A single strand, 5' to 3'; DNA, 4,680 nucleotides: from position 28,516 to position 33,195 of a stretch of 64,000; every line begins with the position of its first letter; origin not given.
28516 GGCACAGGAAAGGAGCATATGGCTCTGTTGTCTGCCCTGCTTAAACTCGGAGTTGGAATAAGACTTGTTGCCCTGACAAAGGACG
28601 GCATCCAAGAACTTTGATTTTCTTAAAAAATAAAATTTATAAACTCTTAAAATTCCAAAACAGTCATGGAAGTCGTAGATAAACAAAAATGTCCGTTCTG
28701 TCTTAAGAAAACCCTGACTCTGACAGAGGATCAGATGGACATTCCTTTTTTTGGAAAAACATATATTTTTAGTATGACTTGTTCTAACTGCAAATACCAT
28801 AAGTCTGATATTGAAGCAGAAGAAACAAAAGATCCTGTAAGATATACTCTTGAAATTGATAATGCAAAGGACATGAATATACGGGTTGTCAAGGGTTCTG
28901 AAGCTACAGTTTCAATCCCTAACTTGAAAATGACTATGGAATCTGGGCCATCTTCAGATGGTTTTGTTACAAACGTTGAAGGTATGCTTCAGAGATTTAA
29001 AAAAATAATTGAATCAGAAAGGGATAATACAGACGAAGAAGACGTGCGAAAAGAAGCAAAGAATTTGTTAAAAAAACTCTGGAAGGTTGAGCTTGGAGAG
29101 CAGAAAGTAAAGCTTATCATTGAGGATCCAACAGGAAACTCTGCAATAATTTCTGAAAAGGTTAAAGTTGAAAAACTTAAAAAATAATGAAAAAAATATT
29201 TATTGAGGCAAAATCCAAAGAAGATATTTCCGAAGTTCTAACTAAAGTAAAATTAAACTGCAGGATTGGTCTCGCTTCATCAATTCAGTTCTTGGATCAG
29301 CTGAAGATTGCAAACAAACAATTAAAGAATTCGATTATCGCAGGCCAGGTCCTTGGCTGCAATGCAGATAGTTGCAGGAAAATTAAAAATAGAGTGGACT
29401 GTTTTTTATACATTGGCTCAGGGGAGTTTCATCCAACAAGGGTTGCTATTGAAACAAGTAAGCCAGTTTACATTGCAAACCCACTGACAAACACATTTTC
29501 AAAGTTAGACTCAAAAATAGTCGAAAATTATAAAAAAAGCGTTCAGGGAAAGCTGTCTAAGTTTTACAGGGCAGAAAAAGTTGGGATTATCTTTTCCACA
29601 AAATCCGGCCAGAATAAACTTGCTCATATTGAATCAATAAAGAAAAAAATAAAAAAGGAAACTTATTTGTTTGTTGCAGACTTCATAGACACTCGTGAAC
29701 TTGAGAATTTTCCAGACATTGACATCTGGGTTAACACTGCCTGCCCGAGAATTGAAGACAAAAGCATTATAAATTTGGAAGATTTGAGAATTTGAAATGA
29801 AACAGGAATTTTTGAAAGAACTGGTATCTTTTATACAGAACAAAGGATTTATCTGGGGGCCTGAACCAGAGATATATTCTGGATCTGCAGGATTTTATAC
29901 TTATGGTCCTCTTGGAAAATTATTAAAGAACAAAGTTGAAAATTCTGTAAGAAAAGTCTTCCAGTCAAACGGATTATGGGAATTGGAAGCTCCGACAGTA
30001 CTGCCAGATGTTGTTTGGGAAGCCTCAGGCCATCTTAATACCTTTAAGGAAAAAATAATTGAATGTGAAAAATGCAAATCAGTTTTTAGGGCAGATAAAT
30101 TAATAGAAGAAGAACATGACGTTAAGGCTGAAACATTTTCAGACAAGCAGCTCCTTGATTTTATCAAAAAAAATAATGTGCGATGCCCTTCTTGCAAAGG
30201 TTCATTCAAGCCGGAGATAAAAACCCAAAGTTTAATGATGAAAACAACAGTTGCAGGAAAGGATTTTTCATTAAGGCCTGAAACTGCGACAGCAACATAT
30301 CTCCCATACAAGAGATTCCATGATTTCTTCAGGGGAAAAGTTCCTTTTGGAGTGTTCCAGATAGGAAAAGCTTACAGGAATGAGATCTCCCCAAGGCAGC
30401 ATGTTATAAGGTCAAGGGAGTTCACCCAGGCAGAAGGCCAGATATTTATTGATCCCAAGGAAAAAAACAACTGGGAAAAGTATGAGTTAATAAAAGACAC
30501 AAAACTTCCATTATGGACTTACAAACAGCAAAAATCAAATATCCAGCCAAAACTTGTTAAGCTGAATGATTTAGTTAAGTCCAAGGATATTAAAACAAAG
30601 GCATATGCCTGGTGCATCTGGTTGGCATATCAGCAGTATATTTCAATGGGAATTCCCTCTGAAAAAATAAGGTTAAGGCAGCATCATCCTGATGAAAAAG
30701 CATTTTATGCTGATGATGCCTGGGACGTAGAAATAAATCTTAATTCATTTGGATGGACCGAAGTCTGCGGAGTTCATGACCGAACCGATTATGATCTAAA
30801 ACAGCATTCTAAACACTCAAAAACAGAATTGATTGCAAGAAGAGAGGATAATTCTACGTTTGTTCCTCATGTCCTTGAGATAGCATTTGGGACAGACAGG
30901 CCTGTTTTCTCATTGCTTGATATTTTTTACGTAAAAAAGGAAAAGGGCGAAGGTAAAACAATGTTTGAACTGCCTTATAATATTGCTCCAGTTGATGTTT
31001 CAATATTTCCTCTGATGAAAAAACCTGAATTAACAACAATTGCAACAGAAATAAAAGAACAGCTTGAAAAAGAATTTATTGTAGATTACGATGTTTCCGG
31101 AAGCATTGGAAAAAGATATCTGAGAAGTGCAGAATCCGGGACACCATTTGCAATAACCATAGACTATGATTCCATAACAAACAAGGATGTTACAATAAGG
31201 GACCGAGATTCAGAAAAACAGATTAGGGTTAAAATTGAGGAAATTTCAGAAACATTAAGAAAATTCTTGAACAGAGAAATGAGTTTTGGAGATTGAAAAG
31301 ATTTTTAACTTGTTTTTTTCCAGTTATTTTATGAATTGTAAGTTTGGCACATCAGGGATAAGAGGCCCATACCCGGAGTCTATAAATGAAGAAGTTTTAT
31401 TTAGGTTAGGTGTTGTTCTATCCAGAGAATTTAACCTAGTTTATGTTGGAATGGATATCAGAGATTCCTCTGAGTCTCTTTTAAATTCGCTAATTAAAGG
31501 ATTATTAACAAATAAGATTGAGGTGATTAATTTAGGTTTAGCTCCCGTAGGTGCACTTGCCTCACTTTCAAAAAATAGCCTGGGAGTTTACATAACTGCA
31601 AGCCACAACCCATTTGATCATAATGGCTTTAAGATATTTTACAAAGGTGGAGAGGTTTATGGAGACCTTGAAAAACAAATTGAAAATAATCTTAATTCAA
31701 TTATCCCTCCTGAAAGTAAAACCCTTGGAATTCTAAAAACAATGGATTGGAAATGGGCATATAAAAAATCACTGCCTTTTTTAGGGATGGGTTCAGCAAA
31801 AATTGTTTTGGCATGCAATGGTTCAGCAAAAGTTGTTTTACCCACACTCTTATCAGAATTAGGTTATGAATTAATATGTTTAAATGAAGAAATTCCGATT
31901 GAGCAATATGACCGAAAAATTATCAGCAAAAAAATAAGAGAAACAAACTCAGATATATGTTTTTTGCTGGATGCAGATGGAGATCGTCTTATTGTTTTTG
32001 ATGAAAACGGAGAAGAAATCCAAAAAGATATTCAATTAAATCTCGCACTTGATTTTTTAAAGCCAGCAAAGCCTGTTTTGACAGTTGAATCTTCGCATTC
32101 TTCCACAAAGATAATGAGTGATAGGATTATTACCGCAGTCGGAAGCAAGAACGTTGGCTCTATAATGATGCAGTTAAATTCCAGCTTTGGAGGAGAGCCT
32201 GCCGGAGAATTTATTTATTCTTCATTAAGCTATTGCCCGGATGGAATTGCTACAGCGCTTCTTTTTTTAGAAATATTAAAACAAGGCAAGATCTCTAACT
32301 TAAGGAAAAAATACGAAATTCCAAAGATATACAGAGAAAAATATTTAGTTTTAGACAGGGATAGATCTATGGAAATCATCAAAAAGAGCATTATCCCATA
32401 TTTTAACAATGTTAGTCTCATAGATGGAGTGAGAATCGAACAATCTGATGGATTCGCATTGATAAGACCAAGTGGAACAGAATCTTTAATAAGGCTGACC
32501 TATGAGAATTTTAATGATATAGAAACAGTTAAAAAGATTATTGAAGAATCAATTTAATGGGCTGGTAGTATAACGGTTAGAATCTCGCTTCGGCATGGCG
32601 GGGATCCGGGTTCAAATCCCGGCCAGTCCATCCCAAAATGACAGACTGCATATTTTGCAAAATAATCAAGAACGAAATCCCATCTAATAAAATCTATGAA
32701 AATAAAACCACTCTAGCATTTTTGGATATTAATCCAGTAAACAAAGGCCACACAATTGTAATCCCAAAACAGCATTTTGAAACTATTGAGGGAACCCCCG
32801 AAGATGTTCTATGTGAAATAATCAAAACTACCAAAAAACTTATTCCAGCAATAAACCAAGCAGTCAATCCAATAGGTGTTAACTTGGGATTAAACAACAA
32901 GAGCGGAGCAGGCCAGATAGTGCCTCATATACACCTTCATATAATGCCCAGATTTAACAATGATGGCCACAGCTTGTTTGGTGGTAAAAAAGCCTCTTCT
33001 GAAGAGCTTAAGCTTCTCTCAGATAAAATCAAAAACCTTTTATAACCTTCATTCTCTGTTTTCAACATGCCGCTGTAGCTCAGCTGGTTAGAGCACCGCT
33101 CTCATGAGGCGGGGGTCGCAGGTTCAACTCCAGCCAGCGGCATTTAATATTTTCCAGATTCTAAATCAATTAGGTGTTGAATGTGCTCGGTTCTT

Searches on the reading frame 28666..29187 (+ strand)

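Call 9: search_protein_families(library=pfam, proteins=[window:28666-29187:+], max_evalue=0.001)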
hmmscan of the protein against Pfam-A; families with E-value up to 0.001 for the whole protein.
window:28666-29187:+ (173 aa): 2 families
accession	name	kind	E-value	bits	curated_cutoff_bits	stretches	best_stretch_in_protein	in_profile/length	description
PF22794.1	jr-ZPR1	-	7.3e-20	71.6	27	1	68-164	1-99/125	ZPR1 jelly-roll domain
PF03367.19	Zn_ribbon_ZPR1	-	1.7e-06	27.8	23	1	7-50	7-49/56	ZPR1 zinc-finger domain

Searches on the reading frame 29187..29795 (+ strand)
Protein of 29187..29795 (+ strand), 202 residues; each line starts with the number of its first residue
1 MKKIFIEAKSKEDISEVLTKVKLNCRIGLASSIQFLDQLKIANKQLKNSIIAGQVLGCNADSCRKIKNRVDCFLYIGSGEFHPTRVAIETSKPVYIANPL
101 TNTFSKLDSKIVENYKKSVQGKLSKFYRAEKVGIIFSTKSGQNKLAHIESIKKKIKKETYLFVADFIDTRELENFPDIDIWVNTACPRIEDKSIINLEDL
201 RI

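Call 9: search_protein_families(library=pfam, proteins=[window:29187-29795:+], max_evalue=0.001)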
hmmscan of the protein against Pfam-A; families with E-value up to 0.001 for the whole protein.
window:29187-29795:+ (202 aa): 1 family
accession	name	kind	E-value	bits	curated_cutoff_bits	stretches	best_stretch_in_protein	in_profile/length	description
PF01866.22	Diphthamide_syn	-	8.5e-40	137.5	33.2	1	3-189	65-270/302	Putative diphthamide synthesis protein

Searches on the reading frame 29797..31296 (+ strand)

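Call 9: search_protein_families(library=pfam, proteins=[window:29797-31296:+], max_evalue=0.001)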
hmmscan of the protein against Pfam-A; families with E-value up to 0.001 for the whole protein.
window:29797-31296:+ (499 aa): 2 families
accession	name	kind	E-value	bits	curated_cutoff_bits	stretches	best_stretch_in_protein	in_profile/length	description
PF03129.25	HGTP_anticodon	-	6.1e-18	65.2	21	1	400-489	1-93/94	Anticodon binding domain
PF00587.30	tRNA-synt_2b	-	1.2e-08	35.7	29.3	1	155-374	9-176/179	tRNA synthetase class II core domain (G, H, P, S and T)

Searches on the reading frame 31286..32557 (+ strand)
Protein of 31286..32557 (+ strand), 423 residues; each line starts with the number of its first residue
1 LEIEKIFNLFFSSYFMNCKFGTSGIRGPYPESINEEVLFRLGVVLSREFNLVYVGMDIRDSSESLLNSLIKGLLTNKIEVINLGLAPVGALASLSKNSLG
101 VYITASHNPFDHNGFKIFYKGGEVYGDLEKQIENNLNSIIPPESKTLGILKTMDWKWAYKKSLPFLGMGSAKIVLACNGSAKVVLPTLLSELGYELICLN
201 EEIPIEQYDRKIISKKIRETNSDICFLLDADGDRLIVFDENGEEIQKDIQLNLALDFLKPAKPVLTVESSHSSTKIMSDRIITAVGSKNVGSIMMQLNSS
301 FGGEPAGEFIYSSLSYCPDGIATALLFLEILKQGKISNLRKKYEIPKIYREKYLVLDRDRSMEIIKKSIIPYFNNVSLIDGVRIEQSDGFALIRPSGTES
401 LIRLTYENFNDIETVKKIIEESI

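Call 9: search_protein_families(library=pfam, proteins=[window:31286-32557:+], max_evalue=0.001)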
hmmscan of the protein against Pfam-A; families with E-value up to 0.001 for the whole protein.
window:31286-32557:+ (423 aa): 4 families
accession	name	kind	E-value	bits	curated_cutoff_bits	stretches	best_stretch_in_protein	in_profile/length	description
PF02878.22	PGM_PMM_I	-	1.9e-26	92.8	22.5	1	19-138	3-133/138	Phosphoglucomutase/phosphomannomutase, alpha/beta/alpha domain I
PF02880.22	PGM_PMM_III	-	1.8e-09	38.2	20.7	1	266-339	28-107/115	Phosphoglucomutase/phosphomannomutase, alpha/beta/alpha domain III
PF02879.22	PGM_PMM_II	-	1.3e-08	35.7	29.3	1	174-242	25-103/103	Phosphoglucomutase/phosphomannomutase, alpha/beta/alpha domain II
PF00408.26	PGM_PMM_IV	-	8.5e-07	29.4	23.1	1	378-420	22-63/68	Phosphoglucomutase/phosphomannomutase, C-terminal domain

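Call 63: search_protein_families(library=ncbifam, proteins=[window:31286-32557:+], max_evalue=0.01)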
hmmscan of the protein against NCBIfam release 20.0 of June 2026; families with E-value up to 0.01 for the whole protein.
window:31286-32557:+ (423 aa): 6 families
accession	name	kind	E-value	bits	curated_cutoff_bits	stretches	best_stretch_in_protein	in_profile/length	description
TIGR03990.1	Arch_GlmM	equivalog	5.1e-68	230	439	1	20-418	4-436/444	phosphoglucosamine mutase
TIGR01455.1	glmM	equivalog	5.4e-45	153.9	447.55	1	20-418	1-432/442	phosphoglucosamine mutase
NF007088.0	PRK09542.1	equivalog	1.2e-28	100.4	618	1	24-421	16-448/456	phosphomannomutase/phosphoglucomutase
NF046027.1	PhglucPhmanMutPgmG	equivalog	7.4e-26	90.8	600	1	50-402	45-427/460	phosphoglucomutase/phosphomannomutase PgmG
NF011943.0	PRK15414.1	subfamily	2.6e-16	59.7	801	2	20-123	7-115/456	phosphomannomutase CpsG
TIGR01132.1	pgm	equivalog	8.5e-09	34.4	778.05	1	18-147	40-189/546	phosphoglucomutase (alpha-D-glucose-1,6-bisphosphate-dependent)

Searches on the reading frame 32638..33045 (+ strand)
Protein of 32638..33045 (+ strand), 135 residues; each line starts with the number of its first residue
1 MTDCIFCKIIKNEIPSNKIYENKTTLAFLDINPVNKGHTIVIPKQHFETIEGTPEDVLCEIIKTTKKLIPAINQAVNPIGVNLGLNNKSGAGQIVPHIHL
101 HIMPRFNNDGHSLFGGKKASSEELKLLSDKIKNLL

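Call 32: search_protein_families(library=pfam, proteins=[window:32638-33045:+], max_evalue=0.01)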
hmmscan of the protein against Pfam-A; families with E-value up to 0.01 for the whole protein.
window:32638-33045:+ (135 aa): 3 families
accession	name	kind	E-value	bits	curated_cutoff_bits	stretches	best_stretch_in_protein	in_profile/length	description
PF01230.28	HIT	-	2.6e-25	89.4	21.5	1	12-107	2-97/98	HIT domain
PF11969.13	DcpS_C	-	1.5e-15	58.1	24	1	4-104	2-101/114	Scavenger mRNA decapping enzyme C-term binding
PF04677.20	CwfJ_C_1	-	0.0087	16.4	21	0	22-71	33-81/122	Protein similar to CwfJ C-terminus 1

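Call 63: search_protein_families(library=ncbifam, proteins=[window:32638-33045:+], max_evalue=0.01)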
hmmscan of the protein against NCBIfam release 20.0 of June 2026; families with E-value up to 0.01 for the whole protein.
window:32638-33045:+ (135 aa): 3 families
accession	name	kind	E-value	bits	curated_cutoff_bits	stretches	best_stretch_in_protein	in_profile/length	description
NF045834.1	M_plasma_HinT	exception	3.2e-23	82.5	130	1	5-104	1-100/102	histidine triad protein HinT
NF052622.1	ATPAdlTfActino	equivalog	2.2e-14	53.3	290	1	24-111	60-148/176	ATP adenylyltransferase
NF007965.0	PRK10687.1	equivalog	4e-13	49.5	206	1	3-103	4-105/119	purine nucleoside phosphoramidase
